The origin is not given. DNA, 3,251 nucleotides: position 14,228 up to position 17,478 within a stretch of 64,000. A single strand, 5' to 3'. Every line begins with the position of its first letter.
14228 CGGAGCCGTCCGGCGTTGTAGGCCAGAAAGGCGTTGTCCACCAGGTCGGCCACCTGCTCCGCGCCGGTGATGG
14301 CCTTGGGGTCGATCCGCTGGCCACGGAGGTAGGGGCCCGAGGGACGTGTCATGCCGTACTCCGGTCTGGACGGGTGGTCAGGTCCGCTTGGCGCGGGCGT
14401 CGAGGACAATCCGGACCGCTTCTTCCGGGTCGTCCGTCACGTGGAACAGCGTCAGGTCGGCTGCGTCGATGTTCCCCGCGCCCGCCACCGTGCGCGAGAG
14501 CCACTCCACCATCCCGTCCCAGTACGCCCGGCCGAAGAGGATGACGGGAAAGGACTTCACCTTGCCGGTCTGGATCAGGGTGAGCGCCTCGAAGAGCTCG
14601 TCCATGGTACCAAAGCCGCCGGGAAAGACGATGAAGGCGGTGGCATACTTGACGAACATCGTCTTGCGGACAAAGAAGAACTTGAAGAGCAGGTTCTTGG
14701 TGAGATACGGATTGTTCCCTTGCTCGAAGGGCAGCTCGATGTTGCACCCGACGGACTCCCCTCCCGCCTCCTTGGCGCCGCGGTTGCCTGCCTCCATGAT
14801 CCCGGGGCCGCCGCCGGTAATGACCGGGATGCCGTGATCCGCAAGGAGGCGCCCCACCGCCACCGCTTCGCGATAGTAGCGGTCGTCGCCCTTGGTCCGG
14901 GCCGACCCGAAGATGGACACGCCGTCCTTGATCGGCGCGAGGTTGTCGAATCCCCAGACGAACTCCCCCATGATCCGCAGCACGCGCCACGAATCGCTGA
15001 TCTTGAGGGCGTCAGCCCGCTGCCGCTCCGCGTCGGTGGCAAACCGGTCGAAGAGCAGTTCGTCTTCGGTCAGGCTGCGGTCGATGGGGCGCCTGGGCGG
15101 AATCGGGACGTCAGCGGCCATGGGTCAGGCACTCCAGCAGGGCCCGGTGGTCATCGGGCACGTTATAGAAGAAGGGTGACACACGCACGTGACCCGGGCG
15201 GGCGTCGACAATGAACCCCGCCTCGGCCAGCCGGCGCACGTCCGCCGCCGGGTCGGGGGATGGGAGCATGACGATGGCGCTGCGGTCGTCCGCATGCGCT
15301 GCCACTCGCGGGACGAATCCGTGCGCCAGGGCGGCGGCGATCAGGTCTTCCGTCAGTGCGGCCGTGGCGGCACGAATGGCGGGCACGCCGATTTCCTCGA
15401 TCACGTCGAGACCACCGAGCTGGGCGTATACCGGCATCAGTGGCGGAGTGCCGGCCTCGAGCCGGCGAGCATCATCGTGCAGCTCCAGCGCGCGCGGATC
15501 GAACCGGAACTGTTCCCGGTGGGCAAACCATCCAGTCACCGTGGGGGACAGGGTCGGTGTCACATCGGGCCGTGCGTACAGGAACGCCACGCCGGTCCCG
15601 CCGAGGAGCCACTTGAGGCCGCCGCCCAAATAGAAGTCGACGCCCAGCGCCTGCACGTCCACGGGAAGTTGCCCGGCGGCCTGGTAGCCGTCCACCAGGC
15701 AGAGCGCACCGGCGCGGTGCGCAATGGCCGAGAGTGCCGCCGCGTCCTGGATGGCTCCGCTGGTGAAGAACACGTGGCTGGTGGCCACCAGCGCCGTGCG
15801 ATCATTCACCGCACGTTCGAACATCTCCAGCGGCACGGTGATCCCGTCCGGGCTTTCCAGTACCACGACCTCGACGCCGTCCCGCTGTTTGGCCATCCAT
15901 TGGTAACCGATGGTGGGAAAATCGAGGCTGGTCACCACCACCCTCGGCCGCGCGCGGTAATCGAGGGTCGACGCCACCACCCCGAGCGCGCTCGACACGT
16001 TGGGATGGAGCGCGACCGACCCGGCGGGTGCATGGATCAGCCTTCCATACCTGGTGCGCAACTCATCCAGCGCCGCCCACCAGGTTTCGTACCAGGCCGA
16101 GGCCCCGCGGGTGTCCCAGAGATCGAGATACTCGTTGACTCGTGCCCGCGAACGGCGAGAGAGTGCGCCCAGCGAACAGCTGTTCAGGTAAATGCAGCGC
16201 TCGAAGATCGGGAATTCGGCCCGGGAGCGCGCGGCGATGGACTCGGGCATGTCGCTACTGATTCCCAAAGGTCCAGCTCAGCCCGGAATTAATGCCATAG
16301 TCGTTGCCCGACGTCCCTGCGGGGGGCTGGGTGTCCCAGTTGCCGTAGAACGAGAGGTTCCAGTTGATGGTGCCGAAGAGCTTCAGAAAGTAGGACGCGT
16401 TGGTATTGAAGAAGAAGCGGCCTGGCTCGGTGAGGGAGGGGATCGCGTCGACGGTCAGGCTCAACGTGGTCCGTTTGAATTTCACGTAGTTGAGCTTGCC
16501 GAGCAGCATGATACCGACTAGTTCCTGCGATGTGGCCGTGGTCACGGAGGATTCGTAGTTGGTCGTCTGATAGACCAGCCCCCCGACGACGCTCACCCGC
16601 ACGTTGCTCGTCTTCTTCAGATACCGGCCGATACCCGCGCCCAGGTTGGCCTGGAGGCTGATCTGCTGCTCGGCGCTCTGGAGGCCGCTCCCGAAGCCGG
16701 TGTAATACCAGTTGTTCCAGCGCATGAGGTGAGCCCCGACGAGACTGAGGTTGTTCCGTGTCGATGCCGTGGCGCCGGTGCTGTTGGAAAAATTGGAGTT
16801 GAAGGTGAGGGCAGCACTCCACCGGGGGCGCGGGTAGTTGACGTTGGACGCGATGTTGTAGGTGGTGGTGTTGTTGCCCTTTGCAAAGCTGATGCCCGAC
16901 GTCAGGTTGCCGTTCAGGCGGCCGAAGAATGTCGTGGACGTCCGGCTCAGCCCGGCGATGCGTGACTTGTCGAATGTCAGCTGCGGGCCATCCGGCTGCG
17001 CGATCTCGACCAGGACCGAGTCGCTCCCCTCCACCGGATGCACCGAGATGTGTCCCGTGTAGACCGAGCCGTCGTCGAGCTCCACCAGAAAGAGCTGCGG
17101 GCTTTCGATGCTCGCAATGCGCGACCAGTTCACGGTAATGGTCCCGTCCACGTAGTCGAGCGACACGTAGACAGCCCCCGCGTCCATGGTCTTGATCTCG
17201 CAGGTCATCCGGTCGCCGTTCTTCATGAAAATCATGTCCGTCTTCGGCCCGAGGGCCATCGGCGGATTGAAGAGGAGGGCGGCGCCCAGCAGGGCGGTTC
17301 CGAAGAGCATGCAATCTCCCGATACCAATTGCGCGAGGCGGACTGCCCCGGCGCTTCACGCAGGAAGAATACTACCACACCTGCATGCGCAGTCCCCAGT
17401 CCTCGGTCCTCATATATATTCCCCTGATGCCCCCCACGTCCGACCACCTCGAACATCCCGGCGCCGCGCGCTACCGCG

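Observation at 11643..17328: Five-gene overlapping operon: DUF481 OMP, class-V PLP enzyme, LOG, deoxyhypusine-synthase-like enzyme, MFS transporter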

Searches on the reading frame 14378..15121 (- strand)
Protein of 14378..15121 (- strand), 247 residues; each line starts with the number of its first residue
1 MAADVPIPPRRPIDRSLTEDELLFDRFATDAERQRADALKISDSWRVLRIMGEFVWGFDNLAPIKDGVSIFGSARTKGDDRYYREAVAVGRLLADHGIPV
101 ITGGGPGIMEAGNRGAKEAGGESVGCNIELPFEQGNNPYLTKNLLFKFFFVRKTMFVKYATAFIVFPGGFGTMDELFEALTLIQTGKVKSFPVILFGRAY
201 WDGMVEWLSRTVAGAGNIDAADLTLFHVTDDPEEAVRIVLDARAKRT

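Call 3: search_protein_families(library=pfam, proteins=[window:14378-15121:-], max_evalue=0.01)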
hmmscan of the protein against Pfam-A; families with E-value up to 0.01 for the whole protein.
window:14378-15121:- (247 aa): 2 families
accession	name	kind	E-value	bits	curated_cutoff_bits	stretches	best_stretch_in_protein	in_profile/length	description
PF03641.19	Lysine_decarbox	-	4.2e-35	121.2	27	1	109-237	1-129/131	Possible lysine decarboxylase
PF18306.6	LDcluster4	-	6.2e-17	62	26.3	1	68-181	4-115/151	SLOG cluster4 family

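Call 4: search_protein_families(library=ncbifam, proteins=[window:14378-15121:-], max_evalue=0.01)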
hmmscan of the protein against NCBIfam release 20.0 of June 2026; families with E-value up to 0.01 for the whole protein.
window:14378-15121:- (247 aa): 4 families
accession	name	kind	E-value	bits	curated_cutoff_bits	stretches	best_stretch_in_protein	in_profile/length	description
TIGR00730.1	TIGR00730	subfamily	6.8e-45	153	96.35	1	68-237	3-173/178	TIGR00730 family Rossman fold protein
TIGR00725.1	TIGR00725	hypoth_equivalog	3e-17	62.5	106.9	1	68-183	4-115/159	TIGR00725 family protein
NF058542.1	CtkRMPhLog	equivalog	1.2e-14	54.7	300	1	83-238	18-174/177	cytokinin riboside 5'-monophosphate phosphoribohydrolase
NF038390.1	Nsidase_PpnN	equivalog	2.5e-09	36.4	450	1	152-215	238-303/450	nucleotide 5'-monophosphate nucleosidase PpnN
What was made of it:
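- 14378..15121 (-): Type-II (hexameric-type) LOG, a nucleoside 5'-monophosphate phosphoribohydrolase. It is the conserved partner of speY in Gemmatimonadota. TIGR00730 at 153 bits against a cutoff of 96 (call 4).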

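Call 34: search_solved_structures(query=window:14378-15121:-, max_evalue=0.00001, show_alignments=2)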
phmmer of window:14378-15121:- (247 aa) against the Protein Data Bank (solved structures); distinct sequences matched with E-value up to 0.00001: 23.
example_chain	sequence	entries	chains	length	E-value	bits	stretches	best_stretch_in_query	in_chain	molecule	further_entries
5zi9_A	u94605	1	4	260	6.8e-75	254.8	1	16-240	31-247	Cytokinin riboside 5'-monophosphate phosphoribohydrolase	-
5wq3_A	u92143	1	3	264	5.2e-69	235.5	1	34-244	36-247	Cytokinin riboside 5'-monophosphate phosphoribohydrolase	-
1wek_A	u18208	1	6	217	2.8e-64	220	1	36-238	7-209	hypothetical protein TT1465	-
9us2_A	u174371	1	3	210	2.5e-51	177.6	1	60-238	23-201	Cytokinin riboside 5'-monophosphate phosphoribohydrolase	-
5zbj_A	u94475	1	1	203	8.7e-14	54.6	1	68-210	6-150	Putative cytokinin riboside 5'-monophosphate phosphoribohydrolase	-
1t35_A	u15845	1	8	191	2.3e-13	53.2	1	68-237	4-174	HYPOTHETICAL PROTEIN YVDD, Putative Lysine Decarboxylase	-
5zbk_A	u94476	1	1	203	6.1e-13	51.9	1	68-210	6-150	Putative cytokinin riboside 5'-monophosphate phosphoribohydrolase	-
5its_A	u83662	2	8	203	1.5e-12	50.6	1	62-212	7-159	Cytokinin riboside 5'-monophosphate phosphoribohydrolase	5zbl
1weh_A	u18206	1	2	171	2.3e-11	46.7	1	69-234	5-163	Conserved hypothetical protein TT1887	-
5ajt_A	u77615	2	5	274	3.1e-10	43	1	160-241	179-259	PHOSPHORIBOHYDROLASE LONELY GUY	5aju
3sbx_A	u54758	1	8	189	4.6e-10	42.4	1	85-236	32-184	Putative uncharacterized protein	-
7w2i_B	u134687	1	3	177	7.7e-10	41.7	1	86-237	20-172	Cytokinin riboside 5'-monophosphate phosphoribohydrolase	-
7w2i_A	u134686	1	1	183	8.4e-10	41.6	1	86-237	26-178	Cytokinin riboside 5'-monophosphate phosphoribohydrolase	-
1rcu_A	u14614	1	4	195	1.4e-09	40.9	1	87-239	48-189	conserved hypothetical protein VT76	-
3qua_A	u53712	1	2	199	2.8e-09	39.9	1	86-236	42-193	Putative uncharacterized protein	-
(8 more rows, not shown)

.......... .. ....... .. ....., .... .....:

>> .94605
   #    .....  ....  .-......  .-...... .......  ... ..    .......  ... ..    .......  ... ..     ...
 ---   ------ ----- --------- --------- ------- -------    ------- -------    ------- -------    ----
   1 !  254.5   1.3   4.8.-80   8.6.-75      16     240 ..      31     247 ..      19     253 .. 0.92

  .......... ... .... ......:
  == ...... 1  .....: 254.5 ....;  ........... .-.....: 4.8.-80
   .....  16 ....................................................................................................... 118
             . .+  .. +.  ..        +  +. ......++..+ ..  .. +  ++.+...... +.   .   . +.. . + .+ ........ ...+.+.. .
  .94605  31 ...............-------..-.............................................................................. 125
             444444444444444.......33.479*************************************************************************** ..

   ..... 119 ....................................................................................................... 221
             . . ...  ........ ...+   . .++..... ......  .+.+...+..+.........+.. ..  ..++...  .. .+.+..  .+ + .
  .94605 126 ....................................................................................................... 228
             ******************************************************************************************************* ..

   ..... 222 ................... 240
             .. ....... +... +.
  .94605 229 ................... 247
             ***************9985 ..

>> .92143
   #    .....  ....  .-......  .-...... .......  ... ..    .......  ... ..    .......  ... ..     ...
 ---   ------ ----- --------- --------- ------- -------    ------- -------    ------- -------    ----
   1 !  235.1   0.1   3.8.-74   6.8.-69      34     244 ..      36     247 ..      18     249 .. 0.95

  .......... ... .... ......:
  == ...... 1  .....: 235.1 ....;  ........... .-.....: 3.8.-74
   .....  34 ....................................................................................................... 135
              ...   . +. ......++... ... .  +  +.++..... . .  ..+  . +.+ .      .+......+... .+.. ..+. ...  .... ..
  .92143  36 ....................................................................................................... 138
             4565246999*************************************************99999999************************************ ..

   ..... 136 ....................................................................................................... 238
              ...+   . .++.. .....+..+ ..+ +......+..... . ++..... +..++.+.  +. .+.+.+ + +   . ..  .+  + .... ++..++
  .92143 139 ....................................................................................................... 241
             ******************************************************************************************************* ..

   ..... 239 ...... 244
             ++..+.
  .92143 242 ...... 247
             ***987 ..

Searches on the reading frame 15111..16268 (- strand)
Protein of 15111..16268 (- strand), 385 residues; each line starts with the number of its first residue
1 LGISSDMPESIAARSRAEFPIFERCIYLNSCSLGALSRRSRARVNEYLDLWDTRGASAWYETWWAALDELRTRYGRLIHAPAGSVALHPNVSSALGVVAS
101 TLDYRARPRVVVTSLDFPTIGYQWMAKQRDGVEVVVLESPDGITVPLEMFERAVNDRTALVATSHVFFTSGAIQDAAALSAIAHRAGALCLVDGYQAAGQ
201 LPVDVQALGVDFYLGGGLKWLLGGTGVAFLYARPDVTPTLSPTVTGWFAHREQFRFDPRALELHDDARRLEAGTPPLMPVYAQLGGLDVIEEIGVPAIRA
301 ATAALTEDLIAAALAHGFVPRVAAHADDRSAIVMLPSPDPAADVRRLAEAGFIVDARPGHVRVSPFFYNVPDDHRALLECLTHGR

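Call 3: search_protein_families(library=pfam, proteins=[window:15111-16268:-], max_evalue=0.01)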
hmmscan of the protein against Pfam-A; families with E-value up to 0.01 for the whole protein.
window:15111-16268:- (385 aa): 2 families
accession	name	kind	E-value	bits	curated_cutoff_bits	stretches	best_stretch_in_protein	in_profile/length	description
PF00266.25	Aminotran_5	-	9.1e-36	124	21.5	1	60-364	38-343/371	Aminotransferase class-V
PF01041.23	DegT_DnrJ_EryC1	-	0.009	15.7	19.8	0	90-199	47-151/360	DegT/DnrJ/EryC1/StrS aminotransferase family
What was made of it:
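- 15111..16250 (-): Class-V-fold PLP enzyme, kynureninase-like, substrate unknown (alternative TTG start at 16268). It is an accessory gene. PF00266 at 9e-36 (call 3).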

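Call 4: search_protein_families(library=ncbifam, proteins=[window:15111-16268:-], max_evalue=0.01)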
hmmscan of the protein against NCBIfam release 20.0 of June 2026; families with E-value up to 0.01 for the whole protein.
window:15111-16268:- (385 aa): 26 families (the best 25 are shown)
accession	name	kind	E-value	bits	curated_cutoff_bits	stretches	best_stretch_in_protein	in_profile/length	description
TIGR01979.1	sufS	subfamily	2.2e-27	95.9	475.1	1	58-346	55-346/403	SufS family cysteine desulfurase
TIGR01814.1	kynureninase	equivalog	3.7e-23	82.1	246.4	1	23-380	26-394/400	kynureninase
NF041166.1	f2_encap_cargo1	exception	1.1e-19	71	800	1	123-303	353-528/623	family 2A encapsulin nanocompartment cargo protein cysteine desulfurase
TIGR01976.1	am_tr_V_VC1184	hypoth_equivalog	8.1e-19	68.2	352.35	1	65-250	61-249/401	cysteine desulfurase-like protein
NF006791.0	PRK09295.1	equivalog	1.1e-18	67.5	661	1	109-307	115-311/406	cysteine desulfurase SufS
TIGR01977.1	am_tr_V_EF2568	hypoth_equivalog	1.4e-16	60.5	377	1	58-311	37-284/376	cysteine desulfurase family protein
NF008126.0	PRK10874.1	equivalog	1.3e-15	57.5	607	1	125-305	128-304/401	cysteine desulfurase CsdA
TIGR03392.1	FeS_syn_CsdA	equivalog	1.4e-15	57.4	493.6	1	125-302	125-298/398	cysteine desulfurase CsdA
TIGR03403.1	nifS_epsilon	equivalog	4.1e-13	48.9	587.7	1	98-243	81-223/382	NifS family cysteine desulfurase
TIGR03402.1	FeS_nifS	equivalog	1.4e-12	47.1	530.75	1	101-237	80-215/379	cysteine desulfurase NifS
NF040779.1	Sec_lyase_SclA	exception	2.9e-12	46.2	525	1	76-310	54-284/378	selenocysteine lyase SclA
NF010611.0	PRK14012.1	equivalog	1.2e-11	44.2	548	1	127-234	116-222/406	IscS subfamily cysteine desulfurase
TIGR04343.1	egtE_PLP_lyase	equivalog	1.6e-10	40.4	400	1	66-345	55-317/370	ergothioneine biosynthesis PLP-dependent enzyme EgtE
TIGR02006.1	IscS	equivalog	2.9e-10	39.7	643.2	1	128-234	113-218/402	IscS subfamily cysteine desulfurase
NF002806.0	PRK02948.1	subfamily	2.2e-09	36.8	304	1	105-237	86-217/381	IscS subfamily cysteine desulfurase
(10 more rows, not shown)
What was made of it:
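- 15111..16250 (-): Best NCBIfam hits are far below cutoff: SufS 96 against 475, kynureninase 82 against 246 (call 4).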

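Call 33: search_solved_structures(query=window:15111-16250:-, max_evalue=0.00001)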
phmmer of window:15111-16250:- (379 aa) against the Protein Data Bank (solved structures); distinct sequences matched with E-value up to 0.00001: 68 (the best 60 are shown).
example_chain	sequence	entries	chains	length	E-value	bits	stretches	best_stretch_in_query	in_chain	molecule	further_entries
1qz9_A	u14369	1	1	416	4e-32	114.9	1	7-354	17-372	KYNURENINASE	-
4w91_A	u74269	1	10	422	5.7e-22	81.4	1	117-331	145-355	Aminotransferase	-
1t3i_A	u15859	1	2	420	6.6e-20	74.7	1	4-303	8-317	Probable cysteine desulfurase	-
8d8s_A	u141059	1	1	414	5.1e-19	71.7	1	102-300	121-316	Cysteine desulfurase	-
6o11_A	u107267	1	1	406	8.1e-17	64.5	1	84-372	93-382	Cysteine desulfurase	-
5ft4_A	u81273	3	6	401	8.4e-17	64.5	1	7-304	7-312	CYSTEINE DESULFURASE CSDA | L-CYSTEINE DESULFURASE CSDA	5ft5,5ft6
5ft8_A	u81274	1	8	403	8.4e-17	64.4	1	7-304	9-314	Cysteine desulfurase CsdA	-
4lw2_A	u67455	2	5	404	8.5e-17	64.4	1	7-304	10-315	Cysteine sulfinate desulfinase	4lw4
6mri_A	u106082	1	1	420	8.8e-17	64.4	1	84-372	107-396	Cysteine desulfurase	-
5b7s_A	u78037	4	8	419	9.6e-17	64.3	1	61-294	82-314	Cysteine desulfurase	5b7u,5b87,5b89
6mrh_A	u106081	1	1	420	1.1e-16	64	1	64-372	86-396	Cysteine desulfurase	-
7ruj_A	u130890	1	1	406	1.3e-16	63.8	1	84-372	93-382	Cysteine desulfurase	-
6ndn_A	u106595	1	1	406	1.3e-16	63.8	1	84-372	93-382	Cysteine desulfurase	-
1i29_A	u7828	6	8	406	1.3e-16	63.8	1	84-372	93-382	CSDB | Selenocysteine lyase | Cysteine desulfurase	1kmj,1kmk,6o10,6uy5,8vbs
5db5_A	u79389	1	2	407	1.3e-16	63.8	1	84-372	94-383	Cysteine desulfurase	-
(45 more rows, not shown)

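Call 61: search_solved_structures(query=window:15111-16250:-, max_evalue=1e-20, show_alignments=2)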
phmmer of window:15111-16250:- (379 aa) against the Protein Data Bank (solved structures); distinct sequences matched with E-value up to 1e-20: 2.
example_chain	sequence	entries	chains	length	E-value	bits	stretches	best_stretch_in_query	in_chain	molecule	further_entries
1qz9_A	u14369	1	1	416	4e-32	114.9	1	7-354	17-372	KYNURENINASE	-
4w91_A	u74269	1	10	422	5.7e-22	81.4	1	117-331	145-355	Aminotransferase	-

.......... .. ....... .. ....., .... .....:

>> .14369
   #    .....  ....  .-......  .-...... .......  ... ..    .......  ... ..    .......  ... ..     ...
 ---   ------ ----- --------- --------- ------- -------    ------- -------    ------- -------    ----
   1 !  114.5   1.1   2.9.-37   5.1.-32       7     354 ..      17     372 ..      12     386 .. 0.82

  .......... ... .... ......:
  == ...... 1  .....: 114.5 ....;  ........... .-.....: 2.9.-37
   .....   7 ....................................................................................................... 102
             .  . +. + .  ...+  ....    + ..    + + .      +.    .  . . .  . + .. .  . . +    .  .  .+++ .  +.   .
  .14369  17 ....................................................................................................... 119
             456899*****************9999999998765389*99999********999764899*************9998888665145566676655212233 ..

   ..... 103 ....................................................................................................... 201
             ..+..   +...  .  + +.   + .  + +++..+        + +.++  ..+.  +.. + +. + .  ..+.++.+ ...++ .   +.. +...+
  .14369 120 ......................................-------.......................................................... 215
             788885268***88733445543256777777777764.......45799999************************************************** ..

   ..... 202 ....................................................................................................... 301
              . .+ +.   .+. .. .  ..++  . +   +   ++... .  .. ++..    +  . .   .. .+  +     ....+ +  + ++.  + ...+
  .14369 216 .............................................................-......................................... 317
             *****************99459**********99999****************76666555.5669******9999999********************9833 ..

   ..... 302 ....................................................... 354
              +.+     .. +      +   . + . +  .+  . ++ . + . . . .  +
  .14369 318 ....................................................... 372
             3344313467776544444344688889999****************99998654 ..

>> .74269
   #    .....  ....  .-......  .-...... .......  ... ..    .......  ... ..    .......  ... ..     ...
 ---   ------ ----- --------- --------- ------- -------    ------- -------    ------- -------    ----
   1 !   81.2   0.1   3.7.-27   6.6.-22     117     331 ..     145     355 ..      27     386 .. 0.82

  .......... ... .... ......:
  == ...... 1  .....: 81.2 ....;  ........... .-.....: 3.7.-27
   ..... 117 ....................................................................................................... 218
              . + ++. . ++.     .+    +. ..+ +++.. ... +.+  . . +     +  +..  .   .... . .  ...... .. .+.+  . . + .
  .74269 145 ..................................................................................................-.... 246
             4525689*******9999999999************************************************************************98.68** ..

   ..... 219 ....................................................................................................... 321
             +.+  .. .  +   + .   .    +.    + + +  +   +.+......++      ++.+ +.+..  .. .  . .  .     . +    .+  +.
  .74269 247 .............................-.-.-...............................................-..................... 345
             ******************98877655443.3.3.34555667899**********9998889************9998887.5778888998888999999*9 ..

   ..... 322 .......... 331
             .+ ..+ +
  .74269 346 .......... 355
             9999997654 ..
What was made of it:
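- On Kynureninase (TIGR01814): 82.1 bits against a cutoff of 246.4 (call 4), although 1qz9 is the nearest solved structure and the PLP lysine aligns (call 61).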

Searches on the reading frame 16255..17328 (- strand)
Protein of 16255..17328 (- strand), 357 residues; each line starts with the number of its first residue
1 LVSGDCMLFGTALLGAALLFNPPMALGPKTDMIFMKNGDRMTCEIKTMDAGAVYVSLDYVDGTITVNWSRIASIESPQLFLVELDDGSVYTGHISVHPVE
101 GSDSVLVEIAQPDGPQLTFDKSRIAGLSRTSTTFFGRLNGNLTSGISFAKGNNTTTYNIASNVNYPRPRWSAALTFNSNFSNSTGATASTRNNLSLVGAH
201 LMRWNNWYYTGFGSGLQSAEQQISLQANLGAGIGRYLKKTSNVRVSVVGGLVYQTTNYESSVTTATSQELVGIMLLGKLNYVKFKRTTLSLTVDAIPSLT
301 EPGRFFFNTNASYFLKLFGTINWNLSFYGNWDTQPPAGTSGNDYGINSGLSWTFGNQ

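Call 3: search_protein_families(library=pfam, proteins=[window:16255-17328:-], max_evalue=0.01)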
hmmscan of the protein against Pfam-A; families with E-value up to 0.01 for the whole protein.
window:16255-17328:- (357 aa): 1 family
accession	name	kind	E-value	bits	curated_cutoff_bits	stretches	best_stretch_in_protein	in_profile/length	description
PF04338.18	DUF481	-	1.3e-17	65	21.1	1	145-353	4-209/210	Protein of unknown function, DUF481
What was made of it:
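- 16255..17310 (-): DUF481 outer-membrane beta-barrel protein. It has an N-terminal signal-like segment and an extra domain of about 120 aa; the longest ORF reaches the TTG at 17328. It is a lineage-specific first gene of the operon. PF04338 at 1.3e-17, residues 145-353 (call 3).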

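Call 4: search_protein_families(library=ncbifam, proteins=[window:16255-17328:-], max_evalue=0.01)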
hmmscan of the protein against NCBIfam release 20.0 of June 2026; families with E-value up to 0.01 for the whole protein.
window:16255-17328:- (357 aa): 0 families
